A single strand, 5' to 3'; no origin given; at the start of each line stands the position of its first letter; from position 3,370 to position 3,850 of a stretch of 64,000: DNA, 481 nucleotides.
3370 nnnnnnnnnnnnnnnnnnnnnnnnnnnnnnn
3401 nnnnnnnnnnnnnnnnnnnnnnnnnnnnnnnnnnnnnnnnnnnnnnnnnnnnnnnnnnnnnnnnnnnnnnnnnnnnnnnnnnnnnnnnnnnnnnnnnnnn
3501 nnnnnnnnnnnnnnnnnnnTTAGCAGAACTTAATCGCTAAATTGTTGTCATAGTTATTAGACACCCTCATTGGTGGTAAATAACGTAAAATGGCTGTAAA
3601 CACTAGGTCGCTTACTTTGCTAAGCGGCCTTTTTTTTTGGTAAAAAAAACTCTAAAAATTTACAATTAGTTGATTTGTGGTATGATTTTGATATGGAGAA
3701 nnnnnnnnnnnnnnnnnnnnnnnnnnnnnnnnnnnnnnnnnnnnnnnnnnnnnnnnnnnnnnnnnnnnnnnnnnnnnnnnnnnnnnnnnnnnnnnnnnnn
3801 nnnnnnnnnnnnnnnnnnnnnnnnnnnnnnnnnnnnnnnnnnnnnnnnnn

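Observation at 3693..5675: Sco1/SenC copper chaperone and MauG-like di-haem peroxidase fused into one polypeptide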

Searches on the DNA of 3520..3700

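Call 49: search_rna_families(source=window, start=3520, end=3700, threshold=evalue, max_evalue=10)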
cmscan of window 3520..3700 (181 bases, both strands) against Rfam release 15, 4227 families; matches with E-value up to 10: 17.
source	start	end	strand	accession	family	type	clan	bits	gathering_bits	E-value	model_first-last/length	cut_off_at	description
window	3529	3636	+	RF01859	Phe_leader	Cis-reg; leader;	-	22.6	55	0.072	1-125/125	no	Phenylalanine leader peptide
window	3535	3635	+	RF00033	MicF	Gene; antisense;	-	22.1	79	0.28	1-94/94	no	MicF RNA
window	3565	3637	+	RF00513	Trp_leader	Cis-reg; leader;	-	20.8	41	0.033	1-100/100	no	Tryptophan operon leader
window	3525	3638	+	RF00515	PyrR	Cis-reg;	-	18.9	54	1.3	1-115/115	no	PyrR binding site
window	3624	3698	-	RF02106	DLEU2_2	Gene; lncRNA;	-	15.7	45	9.3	1-90/90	no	Deleted in lymphocytic leukemia 2 conserved region 2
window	3611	3677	+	RF02869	ncS025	Gene; sRNA;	-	15.6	46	1.1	1-85/85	no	Burkholderia sRNA 25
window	3556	3644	+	RF00519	suhB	Gene; sRNA;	CL00108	15.3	41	0.55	1-77/77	no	Makes More Granules Regulator RNA (mmgR)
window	3533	3645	+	RF00121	MicC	Gene; sRNA;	-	15.2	90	5.7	1-123/123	no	MicC RNA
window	3609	3676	+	RF02843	RefA5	Gene; antisense;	-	14.7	91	0.97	1-68/68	no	Enterococcus sRNA A5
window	3556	3636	+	RF00079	OmrA-B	Gene; sRNA;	-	13.5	40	3.2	1-87/87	no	OmrA-B family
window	3553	3584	-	RF01331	CRISPR-DR18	Gene; CRISPR;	-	13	50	7.9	1-37/37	no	CRISPR RNA direct repeat element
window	3624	3693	-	RF01504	Afu_254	Gene; sRNA;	-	12.6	60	8.4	1-158/158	no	A. fumigatus sRNA Afu_254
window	3643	3691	+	RF04004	mir-7940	Gene; miRNA;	-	12.5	80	8.8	1-57/57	no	mir-7940 microRNA precursor family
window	3568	3680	+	RF02124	JPX_1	Gene; lncRNA;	-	12.2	55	3.5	1-135/135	no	JPX transcript, XIST activator conserved region 1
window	3569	3654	+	RF02931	Bacilli-1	Gene; sRNA;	-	11.2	55.6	6.2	1-65/65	no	Bacilli-1 RNA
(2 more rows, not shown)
